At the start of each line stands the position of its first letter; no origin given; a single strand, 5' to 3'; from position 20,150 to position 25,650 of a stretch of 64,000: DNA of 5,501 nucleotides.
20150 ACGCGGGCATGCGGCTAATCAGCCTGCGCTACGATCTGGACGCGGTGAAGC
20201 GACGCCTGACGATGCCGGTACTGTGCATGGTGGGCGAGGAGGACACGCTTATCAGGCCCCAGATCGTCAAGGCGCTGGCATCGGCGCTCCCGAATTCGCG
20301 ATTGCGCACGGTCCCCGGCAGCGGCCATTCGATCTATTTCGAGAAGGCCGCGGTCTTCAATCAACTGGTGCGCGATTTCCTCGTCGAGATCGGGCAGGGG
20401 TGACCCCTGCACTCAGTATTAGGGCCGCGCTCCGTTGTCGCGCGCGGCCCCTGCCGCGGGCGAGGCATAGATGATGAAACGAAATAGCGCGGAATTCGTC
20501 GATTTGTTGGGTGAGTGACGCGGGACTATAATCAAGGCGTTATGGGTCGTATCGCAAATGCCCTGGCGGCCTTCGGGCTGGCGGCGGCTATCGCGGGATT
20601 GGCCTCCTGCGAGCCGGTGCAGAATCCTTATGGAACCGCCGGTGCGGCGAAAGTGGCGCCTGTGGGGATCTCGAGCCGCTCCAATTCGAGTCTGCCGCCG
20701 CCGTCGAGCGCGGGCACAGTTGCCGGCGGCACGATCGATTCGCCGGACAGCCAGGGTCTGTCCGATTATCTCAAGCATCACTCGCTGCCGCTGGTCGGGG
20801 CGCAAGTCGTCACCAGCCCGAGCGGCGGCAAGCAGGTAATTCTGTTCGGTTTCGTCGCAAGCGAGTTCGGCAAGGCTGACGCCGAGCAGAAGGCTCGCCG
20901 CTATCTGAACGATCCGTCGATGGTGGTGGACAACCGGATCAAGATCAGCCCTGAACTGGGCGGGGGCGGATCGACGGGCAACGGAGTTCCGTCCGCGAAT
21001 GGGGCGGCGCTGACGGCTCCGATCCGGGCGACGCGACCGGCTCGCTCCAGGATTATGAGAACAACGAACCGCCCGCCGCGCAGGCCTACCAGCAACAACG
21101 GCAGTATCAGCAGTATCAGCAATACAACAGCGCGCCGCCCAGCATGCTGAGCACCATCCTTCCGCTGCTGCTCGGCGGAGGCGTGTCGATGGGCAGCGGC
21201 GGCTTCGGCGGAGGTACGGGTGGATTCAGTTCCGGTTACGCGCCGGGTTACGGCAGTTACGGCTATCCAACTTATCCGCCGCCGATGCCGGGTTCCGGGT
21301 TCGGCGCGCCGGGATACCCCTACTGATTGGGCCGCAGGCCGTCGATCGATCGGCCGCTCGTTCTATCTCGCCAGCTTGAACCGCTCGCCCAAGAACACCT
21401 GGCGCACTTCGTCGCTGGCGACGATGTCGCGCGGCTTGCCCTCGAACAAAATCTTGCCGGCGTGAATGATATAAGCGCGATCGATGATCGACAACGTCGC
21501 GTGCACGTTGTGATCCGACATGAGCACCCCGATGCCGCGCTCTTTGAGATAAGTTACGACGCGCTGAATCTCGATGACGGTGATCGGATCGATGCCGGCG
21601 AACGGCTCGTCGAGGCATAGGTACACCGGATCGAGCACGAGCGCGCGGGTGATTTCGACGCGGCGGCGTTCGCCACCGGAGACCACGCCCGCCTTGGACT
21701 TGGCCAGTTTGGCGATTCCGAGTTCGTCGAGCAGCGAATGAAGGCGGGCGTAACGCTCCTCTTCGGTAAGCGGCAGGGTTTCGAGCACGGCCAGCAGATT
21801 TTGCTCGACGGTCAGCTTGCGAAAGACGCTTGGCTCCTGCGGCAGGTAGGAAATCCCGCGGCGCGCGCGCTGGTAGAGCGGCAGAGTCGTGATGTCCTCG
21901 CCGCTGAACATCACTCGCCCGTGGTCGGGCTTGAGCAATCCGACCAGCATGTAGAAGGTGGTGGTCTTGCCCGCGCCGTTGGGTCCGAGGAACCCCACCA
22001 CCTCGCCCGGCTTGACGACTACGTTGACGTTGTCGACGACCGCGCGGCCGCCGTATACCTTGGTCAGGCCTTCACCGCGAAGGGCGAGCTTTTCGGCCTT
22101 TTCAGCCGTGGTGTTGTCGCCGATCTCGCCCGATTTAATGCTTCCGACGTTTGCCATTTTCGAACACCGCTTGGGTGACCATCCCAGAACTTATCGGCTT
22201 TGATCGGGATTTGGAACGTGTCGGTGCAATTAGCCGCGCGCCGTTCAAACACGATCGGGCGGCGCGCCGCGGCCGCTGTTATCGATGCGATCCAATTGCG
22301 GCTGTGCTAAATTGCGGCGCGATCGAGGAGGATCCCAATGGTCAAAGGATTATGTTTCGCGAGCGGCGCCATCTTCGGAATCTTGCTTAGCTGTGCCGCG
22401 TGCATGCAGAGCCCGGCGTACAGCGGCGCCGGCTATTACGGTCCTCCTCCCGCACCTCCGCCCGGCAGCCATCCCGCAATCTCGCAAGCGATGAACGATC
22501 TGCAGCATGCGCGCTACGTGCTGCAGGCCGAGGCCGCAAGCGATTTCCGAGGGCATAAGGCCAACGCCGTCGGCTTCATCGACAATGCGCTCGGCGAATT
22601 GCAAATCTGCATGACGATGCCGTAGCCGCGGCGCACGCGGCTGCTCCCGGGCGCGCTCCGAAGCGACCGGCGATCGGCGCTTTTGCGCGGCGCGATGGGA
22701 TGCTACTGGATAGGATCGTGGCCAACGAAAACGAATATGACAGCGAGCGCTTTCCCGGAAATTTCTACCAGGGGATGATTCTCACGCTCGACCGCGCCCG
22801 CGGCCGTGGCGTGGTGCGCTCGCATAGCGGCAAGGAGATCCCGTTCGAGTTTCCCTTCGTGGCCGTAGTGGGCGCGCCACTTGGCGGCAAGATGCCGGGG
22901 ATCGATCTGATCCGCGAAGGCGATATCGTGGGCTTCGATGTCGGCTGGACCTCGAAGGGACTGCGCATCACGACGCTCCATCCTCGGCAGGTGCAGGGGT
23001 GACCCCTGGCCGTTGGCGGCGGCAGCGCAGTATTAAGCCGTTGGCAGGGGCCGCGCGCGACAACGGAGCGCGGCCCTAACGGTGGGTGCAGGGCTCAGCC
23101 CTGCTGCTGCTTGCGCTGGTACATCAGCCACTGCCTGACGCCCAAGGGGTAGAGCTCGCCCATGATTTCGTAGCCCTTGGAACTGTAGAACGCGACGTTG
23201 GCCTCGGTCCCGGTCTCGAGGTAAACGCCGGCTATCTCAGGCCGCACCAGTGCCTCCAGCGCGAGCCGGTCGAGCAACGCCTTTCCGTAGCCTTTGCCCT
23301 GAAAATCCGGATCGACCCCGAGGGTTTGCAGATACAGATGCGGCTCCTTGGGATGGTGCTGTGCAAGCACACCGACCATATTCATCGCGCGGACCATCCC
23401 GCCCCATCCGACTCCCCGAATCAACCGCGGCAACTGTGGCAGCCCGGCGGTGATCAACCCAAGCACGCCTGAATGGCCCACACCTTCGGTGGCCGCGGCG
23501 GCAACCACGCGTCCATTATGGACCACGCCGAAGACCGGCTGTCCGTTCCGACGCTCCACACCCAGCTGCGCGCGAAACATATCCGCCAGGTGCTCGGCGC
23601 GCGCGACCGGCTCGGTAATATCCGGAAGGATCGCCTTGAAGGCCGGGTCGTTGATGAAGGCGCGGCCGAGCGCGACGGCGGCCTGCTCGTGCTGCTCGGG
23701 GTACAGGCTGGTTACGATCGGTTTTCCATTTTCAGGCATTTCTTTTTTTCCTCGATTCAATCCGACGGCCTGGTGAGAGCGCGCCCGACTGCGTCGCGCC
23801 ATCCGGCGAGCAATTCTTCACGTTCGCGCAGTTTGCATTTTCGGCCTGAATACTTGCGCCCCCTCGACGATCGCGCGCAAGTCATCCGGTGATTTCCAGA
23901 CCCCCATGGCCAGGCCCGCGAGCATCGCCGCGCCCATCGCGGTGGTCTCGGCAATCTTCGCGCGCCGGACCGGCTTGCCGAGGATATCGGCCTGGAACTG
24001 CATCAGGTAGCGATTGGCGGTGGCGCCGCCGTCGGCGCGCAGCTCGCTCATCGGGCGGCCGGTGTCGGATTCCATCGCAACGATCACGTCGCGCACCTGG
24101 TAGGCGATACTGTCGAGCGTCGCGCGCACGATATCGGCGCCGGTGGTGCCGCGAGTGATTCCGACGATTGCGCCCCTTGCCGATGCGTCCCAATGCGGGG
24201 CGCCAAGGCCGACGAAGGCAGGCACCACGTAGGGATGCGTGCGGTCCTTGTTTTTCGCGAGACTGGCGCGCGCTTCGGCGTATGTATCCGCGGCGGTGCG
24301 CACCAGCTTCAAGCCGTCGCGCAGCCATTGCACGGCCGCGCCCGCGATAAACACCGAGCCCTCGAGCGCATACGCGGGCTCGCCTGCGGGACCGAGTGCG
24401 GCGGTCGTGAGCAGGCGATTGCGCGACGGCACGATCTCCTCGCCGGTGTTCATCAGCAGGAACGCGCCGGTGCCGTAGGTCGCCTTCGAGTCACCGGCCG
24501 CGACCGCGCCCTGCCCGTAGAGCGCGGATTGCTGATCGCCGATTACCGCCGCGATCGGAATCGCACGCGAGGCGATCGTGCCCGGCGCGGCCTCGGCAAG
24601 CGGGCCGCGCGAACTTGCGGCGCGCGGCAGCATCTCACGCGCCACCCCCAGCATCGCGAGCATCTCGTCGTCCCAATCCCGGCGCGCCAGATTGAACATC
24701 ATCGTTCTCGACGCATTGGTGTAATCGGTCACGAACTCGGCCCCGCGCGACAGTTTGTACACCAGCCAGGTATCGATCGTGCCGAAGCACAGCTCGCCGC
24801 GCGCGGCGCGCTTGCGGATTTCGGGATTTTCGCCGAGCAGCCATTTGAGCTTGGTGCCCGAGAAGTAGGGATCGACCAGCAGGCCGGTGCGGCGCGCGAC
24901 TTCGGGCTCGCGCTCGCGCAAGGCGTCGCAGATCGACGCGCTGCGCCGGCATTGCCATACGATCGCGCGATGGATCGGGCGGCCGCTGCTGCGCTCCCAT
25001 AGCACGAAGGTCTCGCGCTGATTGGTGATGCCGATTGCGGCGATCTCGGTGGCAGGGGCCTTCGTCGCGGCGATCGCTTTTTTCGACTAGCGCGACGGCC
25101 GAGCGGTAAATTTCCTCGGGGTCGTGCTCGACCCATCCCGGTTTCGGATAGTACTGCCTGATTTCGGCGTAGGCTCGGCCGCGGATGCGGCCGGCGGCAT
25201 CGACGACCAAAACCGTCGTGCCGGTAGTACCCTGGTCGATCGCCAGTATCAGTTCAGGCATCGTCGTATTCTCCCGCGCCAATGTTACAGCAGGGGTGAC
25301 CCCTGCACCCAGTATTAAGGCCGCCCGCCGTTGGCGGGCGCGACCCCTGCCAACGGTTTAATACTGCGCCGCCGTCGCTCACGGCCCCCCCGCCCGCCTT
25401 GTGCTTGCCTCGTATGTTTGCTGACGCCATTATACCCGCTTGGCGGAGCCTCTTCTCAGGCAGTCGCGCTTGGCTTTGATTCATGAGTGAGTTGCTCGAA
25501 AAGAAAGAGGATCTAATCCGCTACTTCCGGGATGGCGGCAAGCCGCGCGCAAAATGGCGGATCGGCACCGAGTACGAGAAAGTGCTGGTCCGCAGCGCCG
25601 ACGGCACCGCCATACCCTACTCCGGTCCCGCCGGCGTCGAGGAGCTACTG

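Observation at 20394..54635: Family of nested-palindrome REP/MITE-like intergenic elements (at least 4 copies in 64 kb)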

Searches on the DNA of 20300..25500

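Call 33: search_rna_families(source=window, start=20300, end=25500, threshold=evalue, max_evalue=1)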
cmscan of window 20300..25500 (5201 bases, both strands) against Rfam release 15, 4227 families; matches with E-value up to 1: 1.
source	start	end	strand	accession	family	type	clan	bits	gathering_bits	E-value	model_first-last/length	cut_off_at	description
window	24749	24960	-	RF01670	P17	Gene; sRNA;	-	15.9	45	1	1-282/282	no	Pseudomonas sRNA P17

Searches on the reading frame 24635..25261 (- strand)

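Call 31: search_protein_families(library=pfam, proteins=[window:24635-25261:-])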
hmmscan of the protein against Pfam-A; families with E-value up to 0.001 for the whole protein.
window:24635-25261:- (208 aa): 1 family
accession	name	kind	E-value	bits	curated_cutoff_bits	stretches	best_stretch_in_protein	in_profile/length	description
PF00370.27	FGGY_N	-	3.2e-11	43.7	28.8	1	4-60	1-57/245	FGGY family of carbohydrate kinases, N-terminal domain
